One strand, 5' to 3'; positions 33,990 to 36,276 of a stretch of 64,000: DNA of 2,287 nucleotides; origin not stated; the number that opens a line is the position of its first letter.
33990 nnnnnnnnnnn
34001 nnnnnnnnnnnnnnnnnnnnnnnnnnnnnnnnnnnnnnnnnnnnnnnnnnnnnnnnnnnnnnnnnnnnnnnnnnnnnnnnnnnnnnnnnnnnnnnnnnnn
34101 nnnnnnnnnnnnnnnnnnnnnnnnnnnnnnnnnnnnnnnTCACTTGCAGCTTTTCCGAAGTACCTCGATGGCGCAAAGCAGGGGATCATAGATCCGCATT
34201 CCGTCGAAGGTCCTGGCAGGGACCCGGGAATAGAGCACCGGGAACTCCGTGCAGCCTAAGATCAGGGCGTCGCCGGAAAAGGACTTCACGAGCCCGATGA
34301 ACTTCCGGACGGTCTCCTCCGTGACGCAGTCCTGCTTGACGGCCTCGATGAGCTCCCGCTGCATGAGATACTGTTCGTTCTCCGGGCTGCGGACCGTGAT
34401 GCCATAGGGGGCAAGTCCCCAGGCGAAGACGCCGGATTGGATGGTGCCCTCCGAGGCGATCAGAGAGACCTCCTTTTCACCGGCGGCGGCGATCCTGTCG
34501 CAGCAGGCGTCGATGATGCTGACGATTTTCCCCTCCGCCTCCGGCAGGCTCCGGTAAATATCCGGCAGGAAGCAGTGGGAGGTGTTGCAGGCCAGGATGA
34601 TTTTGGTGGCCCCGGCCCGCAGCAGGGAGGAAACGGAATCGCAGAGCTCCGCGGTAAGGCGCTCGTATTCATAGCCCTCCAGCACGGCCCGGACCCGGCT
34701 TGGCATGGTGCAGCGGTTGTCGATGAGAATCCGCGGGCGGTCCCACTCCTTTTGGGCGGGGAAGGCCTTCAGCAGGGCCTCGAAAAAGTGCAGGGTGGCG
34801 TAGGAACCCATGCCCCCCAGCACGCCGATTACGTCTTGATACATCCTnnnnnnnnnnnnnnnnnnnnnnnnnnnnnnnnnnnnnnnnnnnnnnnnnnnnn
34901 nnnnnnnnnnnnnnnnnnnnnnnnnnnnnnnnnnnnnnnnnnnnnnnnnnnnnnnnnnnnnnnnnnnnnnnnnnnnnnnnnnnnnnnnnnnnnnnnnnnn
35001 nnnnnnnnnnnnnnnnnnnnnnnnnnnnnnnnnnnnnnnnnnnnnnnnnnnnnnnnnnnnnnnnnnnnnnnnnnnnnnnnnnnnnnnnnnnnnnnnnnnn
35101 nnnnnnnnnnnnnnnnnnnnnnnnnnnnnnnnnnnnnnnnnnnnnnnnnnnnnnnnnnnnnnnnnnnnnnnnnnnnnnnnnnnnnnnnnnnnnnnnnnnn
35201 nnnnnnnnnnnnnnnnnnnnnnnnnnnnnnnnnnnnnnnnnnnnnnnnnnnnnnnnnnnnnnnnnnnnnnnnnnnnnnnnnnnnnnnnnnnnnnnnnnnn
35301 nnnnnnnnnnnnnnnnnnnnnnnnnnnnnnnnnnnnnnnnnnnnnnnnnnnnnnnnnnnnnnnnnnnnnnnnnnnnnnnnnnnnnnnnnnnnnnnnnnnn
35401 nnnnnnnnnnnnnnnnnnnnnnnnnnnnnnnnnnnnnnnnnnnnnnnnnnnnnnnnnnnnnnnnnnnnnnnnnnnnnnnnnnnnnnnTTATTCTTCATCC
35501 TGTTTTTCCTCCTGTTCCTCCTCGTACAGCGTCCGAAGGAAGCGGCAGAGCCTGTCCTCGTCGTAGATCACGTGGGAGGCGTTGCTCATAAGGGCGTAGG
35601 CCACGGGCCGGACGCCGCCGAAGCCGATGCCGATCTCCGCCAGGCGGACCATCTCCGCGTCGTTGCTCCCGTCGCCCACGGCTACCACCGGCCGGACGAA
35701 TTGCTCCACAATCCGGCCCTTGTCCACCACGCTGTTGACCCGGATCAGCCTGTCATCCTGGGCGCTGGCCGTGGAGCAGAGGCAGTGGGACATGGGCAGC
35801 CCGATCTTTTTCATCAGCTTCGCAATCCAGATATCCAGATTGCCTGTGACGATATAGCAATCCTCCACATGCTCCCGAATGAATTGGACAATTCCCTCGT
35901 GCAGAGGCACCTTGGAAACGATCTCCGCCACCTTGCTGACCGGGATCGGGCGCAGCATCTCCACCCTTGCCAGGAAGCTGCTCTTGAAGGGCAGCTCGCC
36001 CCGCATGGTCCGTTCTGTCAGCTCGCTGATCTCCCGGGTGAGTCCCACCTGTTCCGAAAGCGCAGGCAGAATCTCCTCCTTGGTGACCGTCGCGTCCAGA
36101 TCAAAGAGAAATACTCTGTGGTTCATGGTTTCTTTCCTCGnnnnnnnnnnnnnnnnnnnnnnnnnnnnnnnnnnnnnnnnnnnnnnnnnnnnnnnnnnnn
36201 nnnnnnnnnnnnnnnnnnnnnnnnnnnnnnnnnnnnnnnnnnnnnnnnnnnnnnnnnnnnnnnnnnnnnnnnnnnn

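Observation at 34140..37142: Racemase + nucleotidyltransferase + HAD-IB phosphatase + LicD: candidate pathway for a novel nucleotide-activated head group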

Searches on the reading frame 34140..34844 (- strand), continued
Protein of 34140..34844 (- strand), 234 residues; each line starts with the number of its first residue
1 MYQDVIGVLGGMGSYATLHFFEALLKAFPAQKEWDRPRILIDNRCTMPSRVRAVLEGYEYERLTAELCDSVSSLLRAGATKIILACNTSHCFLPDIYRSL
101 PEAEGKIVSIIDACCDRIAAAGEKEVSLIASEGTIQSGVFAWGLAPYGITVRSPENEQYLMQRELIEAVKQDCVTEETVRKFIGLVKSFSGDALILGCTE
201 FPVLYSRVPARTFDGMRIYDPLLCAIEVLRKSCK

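Call 59: search_protein_families(library=pfam, proteins=[L026:8697-9971:+, L026:4404-6086:+, L026:12364-14418:+, L008:6134-7933:+, L008:10984-13878:+, L020:11136-12188:+, L046:450-2054:+, L036:7208-8875:+, L036:11505-13445:+, L042:11088-12146:+], max_evalue=0.001)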
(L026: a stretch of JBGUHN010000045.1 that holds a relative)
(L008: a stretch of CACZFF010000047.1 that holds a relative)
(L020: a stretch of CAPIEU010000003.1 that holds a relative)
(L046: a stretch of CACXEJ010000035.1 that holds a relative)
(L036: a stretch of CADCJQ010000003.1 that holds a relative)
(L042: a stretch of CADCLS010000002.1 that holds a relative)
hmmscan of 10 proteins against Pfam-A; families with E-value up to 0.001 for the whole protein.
L026:8697-9971:+ (425 aa): 0 families

L026:4404-6086:+ (561 aa): 2 families
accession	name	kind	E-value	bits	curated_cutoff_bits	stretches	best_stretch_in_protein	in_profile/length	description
PF11443.14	DUF2828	-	7.6e-41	140.7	29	2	254-356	286-395/405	Domain of unknown function (DUF2828)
PF25043.1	DUF7788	-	1.3e-40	139.5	27.1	1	365-540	1-188/221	Domain of unknown function (DUF7788)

L026:12364-14418:+ (685 aa): 7 families
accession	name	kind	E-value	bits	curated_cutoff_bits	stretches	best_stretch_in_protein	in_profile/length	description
PF02449.21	Glyco_hydro_42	-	3.5e-116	389.1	21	1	18-398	1-375/376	Beta-galactosidase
PF08532.16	Glyco_hydro_42M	-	3.5e-31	108.8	25.8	1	463-610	53-198/207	Beta-galactosidase trimerisation domain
PF08533.16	Glyco_hydro_42C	-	3.1e-08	33.7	21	1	627-683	1-57/58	Beta-galactosidase C-terminal domain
PF00150.24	Cellulase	-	6.7e-06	26.2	23.5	1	12-161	12-136/272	Cellulase (glycosyl hydrolase family 5)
PF01301.25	Glyco_hydro_35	-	2.2e-05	24.6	27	1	14-177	12-173/319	Glycosyl hydrolases family 35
PF14488.12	DUF4434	-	4.3e-05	23.6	30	1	23-186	15-162/283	Domain of unknown function (DUF4434)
PF22369.2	GLMA_2nd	-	0.00033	20.8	27.7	1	436-511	18-92/138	GLMA-like, second domain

L008:6134-7933:+ (600 aa): 8 families
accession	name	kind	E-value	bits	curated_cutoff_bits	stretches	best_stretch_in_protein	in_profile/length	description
PF02775.26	TPP_enzyme_C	-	4e-21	75.8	21.9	1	382-527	1-150/151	Thiamine pyrophosphate enzyme, C-terminal TPP binding domain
PF01855.24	POR_N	-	2.7e-13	50.7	27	1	32-218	2-196/231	Pyruvate flavodoxin/ferredoxin oxidoreductase, thiamine diP-bdg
PF00037.32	Fer4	-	1.4e-08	34.7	21.1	1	574-596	2-24/24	4Fe-4S binding domain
PF13237.11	Fer4_10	-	3.2e-05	24.2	25.5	1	548-590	6-52/53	4Fe-4S dicluster domain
PF12797.12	Fer4_2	-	8.1e-05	22.8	24.5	0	573-590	3-20/22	4Fe-4S binding domain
PF12838.12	Fer4_7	-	0.00011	23.1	27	1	550-594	1-52/52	4Fe-4S dicluster domain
PF14697.11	Fer4_21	-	0.00032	21.2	35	0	549-590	6-51/59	4Fe-4S dicluster domain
PF12837.12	Fer4_6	-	0.0004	20.6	25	1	573-595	2-24/24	4Fe-4S binding domain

L008:10984-13878:+ (965 aa): 5 families
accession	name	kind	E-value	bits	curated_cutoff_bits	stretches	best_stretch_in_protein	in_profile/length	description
PF08757.17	CotH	-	9.4e-13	48.8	23.8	1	536-705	132-289/322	CotH kinase protein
PF13287.12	Fn3_assoc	-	1.4e-08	35.2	23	1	171-198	8-35/59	Fn3 associated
PF00932.25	LTD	-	3.5e-08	34.2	34.3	1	838-899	6-70/109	Lamin Tail Domain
PF13290.12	CHB_HEX_C_1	-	7.1e-08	32.7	22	1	152-198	3-46/67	Chitobiase/beta-hexosaminidase C-terminal domain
PF18998.6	Flg_new_2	-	0.00018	21.8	23.6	1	777-817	19-59/73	Divergent InlB B-repeat domain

L020:11136-12188:+ (351 aa): 1 family
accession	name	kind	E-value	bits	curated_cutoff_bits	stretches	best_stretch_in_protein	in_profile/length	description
PF01757.29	Acyl_transf_3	-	1.3e-30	107.1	31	1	26-334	4-319/326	Acyltransferase domain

L046:450-2054:+ (535 aa): 1 family
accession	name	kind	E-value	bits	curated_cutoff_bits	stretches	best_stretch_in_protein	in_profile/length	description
PF00375.23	SDF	-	1.7e-55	189.1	27.9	1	135-514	2-380/387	Sodium:dicarboxylate symporter family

L036:7208-8875:+ (556 aa): 0 families

L036:11505-13445:+ (647 aa): 2 families
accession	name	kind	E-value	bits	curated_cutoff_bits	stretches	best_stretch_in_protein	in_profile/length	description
PF00483.29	NTP_transferase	-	3.4e-29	102.6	21.2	1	362-641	1-238/245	Nucleotidyl transferase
PF00288.32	GHMP_kinases_N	-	4.3e-12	46.5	22.3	1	99-183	2-86/87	GHMP kinases N terminal domain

L042:11088-12146:+ (353 aa): 2 families
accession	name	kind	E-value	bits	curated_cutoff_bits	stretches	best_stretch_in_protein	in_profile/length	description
PF01757.29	Acyl_transf_3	-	2.3e-25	89.8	31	1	14-334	2-324/326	Acyltransferase domain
PF07786.18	HGSNAT_cat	-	0.00078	19.5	22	0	12-144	1-136/222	Heparan-alpha-glucosaminide N-acetyltransferase, catalytic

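Call 67: search_protein_families(library=ncbifam, proteins=[L020:10674-11096:+, L026:8697-9971:+, L048:11092-12345:+, L030:512-1201:+, L046:2219-4150:+, L020:7462-8673:+], max_evalue=0.0001)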
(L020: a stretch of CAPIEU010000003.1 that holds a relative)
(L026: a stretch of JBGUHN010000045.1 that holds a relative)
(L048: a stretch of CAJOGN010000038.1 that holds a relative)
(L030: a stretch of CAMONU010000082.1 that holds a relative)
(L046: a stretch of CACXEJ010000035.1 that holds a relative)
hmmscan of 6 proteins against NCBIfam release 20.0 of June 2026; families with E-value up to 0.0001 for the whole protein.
L020:10674-11096:+ (141 aa): 7 families
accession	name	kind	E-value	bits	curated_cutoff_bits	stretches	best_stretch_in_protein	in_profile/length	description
TIGR01518.1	g3p_cytidyltrns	equivalog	3.1e-18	66.1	165.4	1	9-137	1-125/125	glycerol-3-phosphate cytidylyltransferase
TIGR02199.1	rfaE_dom_II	equivalog_domain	1.9e-17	63.4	181.5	1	8-136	13-141/144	D-glycero-beta-D-manno-heptose 1-phosphate adenylyltransferase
NF008454.0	PRK11316.1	equivalog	2.5e-15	56.1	521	1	9-137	343-471/475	bifunctional D-glycero-beta-D-manno-heptose-7-phosphate kinase/D-glycero-beta-D-manno-heptose 1-phosphate adenylyltransferase HldE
TIGR00125.1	cyt_tran_rel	domain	4.2e-11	42.9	27.7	1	9-75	2-65/65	adenylyltransferase/cytidyltransferase family protein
NF004162.0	PRK05627.1-5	equivalog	7.7e-08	32.1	241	1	4-79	11-87/304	bifunctional riboflavin kinase/FAD synthetase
NF045965.1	RibF_rel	equivalog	6.1e-07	29.1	200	1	7-91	13-102/279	FAD synthase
NF005518.0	PRK07143.1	equivalog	2.6e-06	27.1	232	1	7-72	16-82/281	hypothetical protein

L026:8697-9971:+ (425 aa): 0 families

L048:11092-12345:+ (418 aa): 35 families (the best 25 are shown)
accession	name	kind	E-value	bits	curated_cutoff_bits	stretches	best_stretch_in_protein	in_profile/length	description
TIGR01205.1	D_ala_D_alaTIGR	subfamily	9.4e-13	47.8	245.65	1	114-315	106-312/318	D-alanine--D-alanine ligase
NF002563.0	PRK02186.1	subfamily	2e-12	46.2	625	1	62-314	54-299/890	argininosuccinate lyase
TIGR01369.1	CPSaseII_lrg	equivalog_domain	2.1e-12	45.5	1027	1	66-346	618-895/1052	carbamoyl-phosphate synthase (glutamine-hydrolyzing) large subunit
TIGR01142.1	purT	equivalog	7.7e-12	44.8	502.15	1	15-203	2-189/380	phosphoribosylglycinamide formyltransferase 2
NF009406.0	PRK12767.1-5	equivalog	3.2e-11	42.9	271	1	66-177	60-176/327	carbamoyl phosphate synthase-like protein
NF006766.0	PRK09288.1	equivalog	3.6e-11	42.4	339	1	11-203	11-202/396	formate-dependent phosphoribosylglycinamide formyltransferase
NF009405.0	PRK12767.1-4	equivalog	4.4e-10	39.1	390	0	254-332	230-302/320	carbamoyl phosphate synthase-like protein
NF003671.0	PRK05294.1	equivalog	1e-09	36.6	599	1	66-293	615-839/1058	carbamoyl-phosphate synthase large subunit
NF000091.3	D_ala_D_ser_VanG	exception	8.6e-09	34.7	495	1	113-199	134-218/344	D-alanine--D-serine ligase VanG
NF002378.0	PRK01372.1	subfamily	1.1e-08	34.2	243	1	114-312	100-293/305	D-alanine--D-alanine ligase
NF006406.0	PRK08654.1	equivalog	1.1e-08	34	739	1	30-291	18-291/499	acetyl-CoA carboxylase biotin carboxylase subunit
NF053745.1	AAntcapLigBacD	equivalog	1.2e-08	33.8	850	1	54-179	75-201/471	alanine--anticapsin ligase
NF009404.0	PRK12767.1-3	equivalog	1.8e-08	33.7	316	1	104-184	101-178/344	carbamoyl phosphate synthase-like protein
NF002527.0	PRK01966.1-3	equivalog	3.9e-08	32.9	310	1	115-206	119-208/332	D-alanine--D-alanine ligase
TIGR01161.1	purK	equivalog_domain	5e-08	32.6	318.4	1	30-296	15-272/362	5-(carboxyamino)imidazole ribonucleotide synthase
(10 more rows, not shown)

L030:512-1201:+ (230 aa): 6 families
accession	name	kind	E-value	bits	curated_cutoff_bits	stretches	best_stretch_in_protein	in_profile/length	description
NF043040.1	corrin_prot_MT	hypoth_equivalog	1.2e-06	28.1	180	1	82-155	29-102/216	corrinoid protein-associated methyltransferase CpaM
NF001453.0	PRK00312.1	equivalog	1.7e-05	24.4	188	1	91-149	76-134/217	protein-L-isoaspartate(D-aspartate) O-methyltransferase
NF000499.2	Erm23S_rRNA_broad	equivalog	2.1e-05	24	212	1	87-159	15-85/244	23S ribosomal RNA methyltransferase Erm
TIGR02469.1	CbiT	equivalog_domain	4.3e-05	23.8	78.3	1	92-155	16-81/124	precorrin-6Y C5,15-methyltransferase (decarboxylating) subunit CbiT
NF011529.0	PRK14968.1-3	equivalog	4.6e-05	22.9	162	1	90-169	29-107/198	putative methyltransferase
TIGR00755.1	ksgA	equivalog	4.6e-05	22.8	171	1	87-162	21-94/256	16S rRNA (adenine(1518)-N(6)/adenine(1519)-N(6))-dimethyltransferase RsmA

L046:2219-4150:+ (644 aa): 5 families
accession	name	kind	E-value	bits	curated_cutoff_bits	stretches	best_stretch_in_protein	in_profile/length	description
NF052483.1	racemase_CuyB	equivalog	4.9e-40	137.9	190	1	34-248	1-215/225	cysteate racemase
TIGR00035.1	asp_race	subfamily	1e-32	113.6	93.1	1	33-235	4-205/236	amino acid racemase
NF007569.0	PRK10200.1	equivalog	3.3e-12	46.6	417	1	95-238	64-211/230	aspartate/glutamate racemase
NF002035.0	PRK00865.1-3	equivalog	5.2e-08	32.8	328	1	100-238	59-198/267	glutamate racemase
TIGR00067.1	glut_race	equivalog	1e-07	31.7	146.65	1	106-236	61-192/251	glutamate racemase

L020:7462-8673:+ (404 aa): 3 families
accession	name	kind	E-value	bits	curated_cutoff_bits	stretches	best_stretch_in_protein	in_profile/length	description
NF041713.1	Tar_polymTarL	equivalog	7.9e-10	38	1000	1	175-396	349-557/562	teichoic acid ribitol-phosphate polymerase TarL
NF041711.1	TagprimaseTarB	equivalog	8.6e-07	28.5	500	0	150-336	150-302/362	teichoic acid glycerol-phosphate primase TarB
NF041712.1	techglyph_taseTarF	equivalog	2.2e-06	27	550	1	176-396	174-384/388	teichoic acid glycerol-phosphate transferase TarF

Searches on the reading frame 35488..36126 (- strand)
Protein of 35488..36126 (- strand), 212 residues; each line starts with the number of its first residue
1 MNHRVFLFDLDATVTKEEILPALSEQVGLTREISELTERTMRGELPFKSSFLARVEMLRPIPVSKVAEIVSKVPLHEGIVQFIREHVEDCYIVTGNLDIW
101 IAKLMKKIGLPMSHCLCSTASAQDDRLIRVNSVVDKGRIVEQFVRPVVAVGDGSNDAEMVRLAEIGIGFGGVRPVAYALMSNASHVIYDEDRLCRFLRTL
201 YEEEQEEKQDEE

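Call 3: search_protein_families(library=pfam, proteins=[window:35488-36126:-], max_evalue=0.01)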
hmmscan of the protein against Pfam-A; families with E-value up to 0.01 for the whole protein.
window:35488-36126:- (212 aa): 3 families
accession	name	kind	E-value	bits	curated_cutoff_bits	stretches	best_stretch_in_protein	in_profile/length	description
PF12710.13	HAD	-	7.2e-12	46.6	27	1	7-160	2-188/189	haloacid dehalogenase-like hydrolase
PF00702.32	Hydrolase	-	1.2e-09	39.3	26.4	1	4-162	2-189/191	haloacid dehalogenase-like hydrolase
PF08282.18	Hydrolase_3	-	0.0067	16.6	20.9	0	146-170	205-229/255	haloacid dehalogenase-like hydrolase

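Call 4: search_protein_families(library=ncbifam, proteins=[window:35488-36126:-], max_evalue=0.01)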
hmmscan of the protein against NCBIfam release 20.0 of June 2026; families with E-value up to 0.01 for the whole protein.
window:35488-36126:- (212 aa): 16 families
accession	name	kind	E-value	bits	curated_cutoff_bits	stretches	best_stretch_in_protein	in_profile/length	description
TIGR00338.1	serB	equivalog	1.9e-28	99.5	144.15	1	3-172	14-196/219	phosphoserine phosphatase SerB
TIGR01488.1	HAD-SF-IB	subfamily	6e-18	65.4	45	1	5-162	1-176/177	HAD-IB family phosphatase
NF008350.0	PRK11133.1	equivalog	4.3e-16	59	413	2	6-85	113-192/324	phosphoserine phosphatase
TIGR01494.1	ATPase_P-type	subfamily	1.9e-08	33.2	62.3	1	135-187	373-428/478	HAD-IC family P-type ATPase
TIGR01489.1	DKMTPPase-SF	subfamily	5.5e-08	33.1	81.55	1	5-163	3-181/188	MtnX-like HAD-IB family phosphatase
NF010109.0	PRK13582.1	equivalog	2.4e-07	30.6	133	1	16-175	13-175/205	bifunctional phosphoserine phosphatase/homoserine phosphotransferase ThrH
NF007103.0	PRK09552.1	equivalog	0.00021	21.1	292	1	5-126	5-128/220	2-hydroxy-3-keto-5-methylthiopentenyl-1-phosphate phosphatase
TIGR00099.1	Cof-subfamily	subfamily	0.00021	21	137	1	146-196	206-255/256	Cof-type HAD-IIB family hydrolase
TIGR01525.1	ATPase-IB_hvy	subfamily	0.00031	19.7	346.25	1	80-176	396-483/560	heavy metal translocating P-type ATPase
TIGR02137.1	HSK-PSP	equivalog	0.00058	19.4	223.4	1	17-170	14-170/203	bifunctional phosphoserine phosphatase/homoserine phosphotransferase ThrH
TIGR01652.1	ATPase-Plipid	subfamily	0.00062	17.6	431.25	1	145-172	770-797/1058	phospholipid-translocating P-type ATPase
TIGR01484.1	HAD-SF-IIB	subfamily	0.0014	18.7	41.8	0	132-167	177-219/221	HAD-IIB family hydrolase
TIGR01512.1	ATPase-IB2_Cd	subfamily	0.0014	17.4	313.5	1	135-171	375-410/494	cadmium family heavy metal-translocating P-type ATPase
NF002245.0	PRK01158.1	equivalog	0.0045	16.3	198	0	145-169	174-198/233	phosphoglycolate phosphatase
NF045966.1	YcsE_rel_Pase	equivalog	0.0074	15.8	220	0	146-169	209-232/265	YcsE-related riboflavin metabolism phosphatase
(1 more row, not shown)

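Call 11: search_solved_structures(query=window:35488-36126:-, max_evalue=0.001)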
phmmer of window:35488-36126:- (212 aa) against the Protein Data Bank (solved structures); distinct sequences matched with E-value up to 0.001: 19.
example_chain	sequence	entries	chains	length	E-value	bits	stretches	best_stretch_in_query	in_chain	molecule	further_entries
1f5s_A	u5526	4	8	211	2.8e-18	70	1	4-170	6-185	PHOSPHOSERINE PHOSPHATASE (PSP) | Phosphoserine Phosphatase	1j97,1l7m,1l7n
1l7o_A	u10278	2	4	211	1.4e-17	67.7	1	4-170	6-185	PHOSPHOSERINE PHOSPHATASE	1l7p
7qpl_A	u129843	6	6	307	1.3e-13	54.7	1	4-175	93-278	O-phosphoserine phosphohydrolase | Phosphoserine phosphatase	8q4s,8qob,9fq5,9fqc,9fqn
5is2_A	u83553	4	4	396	1e-12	51.8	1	4-185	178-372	Phosphoserine phosphatase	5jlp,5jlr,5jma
3p96_A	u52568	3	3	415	1.1e-12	51.7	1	4-185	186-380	Phosphoserine phosphatase SerB | Phosphoserine phosphatase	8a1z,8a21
4eze_A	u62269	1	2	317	1.3e-12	51.5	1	5-175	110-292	Haloacid dehalogenase-like hydrolase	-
5t41_A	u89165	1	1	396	1.3e-12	51.5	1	4-185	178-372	Phosphoserine phosphatase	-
6hyy_A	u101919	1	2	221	3.7e-12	50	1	7-188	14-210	Phosphoserine phosphatase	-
6q6j_A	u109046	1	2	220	3.9e-12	50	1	7-187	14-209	Phosphoserine phosphatase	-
1nnl_A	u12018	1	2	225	4e-12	49.9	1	7-188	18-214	L-3-phosphoserine phosphatase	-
1l8l_A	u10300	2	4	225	4.1e-12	49.9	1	7-188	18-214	L-3-phosphoserine phosphatase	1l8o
6hyj_A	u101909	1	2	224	4.2e-12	49.9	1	7-187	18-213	Phosphoserine phosphatase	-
5it4_A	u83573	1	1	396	5e-12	49.6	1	4-185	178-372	Phosphoserine phosphatase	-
3m1y_A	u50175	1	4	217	6.8e-12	49.1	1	4-191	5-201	Phosphoserine phosphatase (SerB)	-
5jjb_A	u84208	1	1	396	1e-11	48.6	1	4-185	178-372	Phosphoserine phosphatase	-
6iuy_A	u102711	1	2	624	3.6e-05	27.2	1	7-187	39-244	Glycerol-3-phosphate dehydrogenase [NAD(+)]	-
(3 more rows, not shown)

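Call 46: search_solved_structures(query=window:35488-36126:-, max_evalue=1e-15, show_alignments=1)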
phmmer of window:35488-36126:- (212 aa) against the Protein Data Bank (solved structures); distinct sequences matched with E-value up to 1e-15: 2.
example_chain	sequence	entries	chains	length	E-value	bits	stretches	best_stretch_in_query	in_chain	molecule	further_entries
1f5s_A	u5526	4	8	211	2.8e-18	70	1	4-170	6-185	PHOSPHOSERINE PHOSPHATASE (PSP) | Phosphoserine Phosphatase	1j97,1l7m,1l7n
1l7o_A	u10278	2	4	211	1.4e-17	67.7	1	4-170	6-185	PHOSPHOSERINE PHOSPHATASE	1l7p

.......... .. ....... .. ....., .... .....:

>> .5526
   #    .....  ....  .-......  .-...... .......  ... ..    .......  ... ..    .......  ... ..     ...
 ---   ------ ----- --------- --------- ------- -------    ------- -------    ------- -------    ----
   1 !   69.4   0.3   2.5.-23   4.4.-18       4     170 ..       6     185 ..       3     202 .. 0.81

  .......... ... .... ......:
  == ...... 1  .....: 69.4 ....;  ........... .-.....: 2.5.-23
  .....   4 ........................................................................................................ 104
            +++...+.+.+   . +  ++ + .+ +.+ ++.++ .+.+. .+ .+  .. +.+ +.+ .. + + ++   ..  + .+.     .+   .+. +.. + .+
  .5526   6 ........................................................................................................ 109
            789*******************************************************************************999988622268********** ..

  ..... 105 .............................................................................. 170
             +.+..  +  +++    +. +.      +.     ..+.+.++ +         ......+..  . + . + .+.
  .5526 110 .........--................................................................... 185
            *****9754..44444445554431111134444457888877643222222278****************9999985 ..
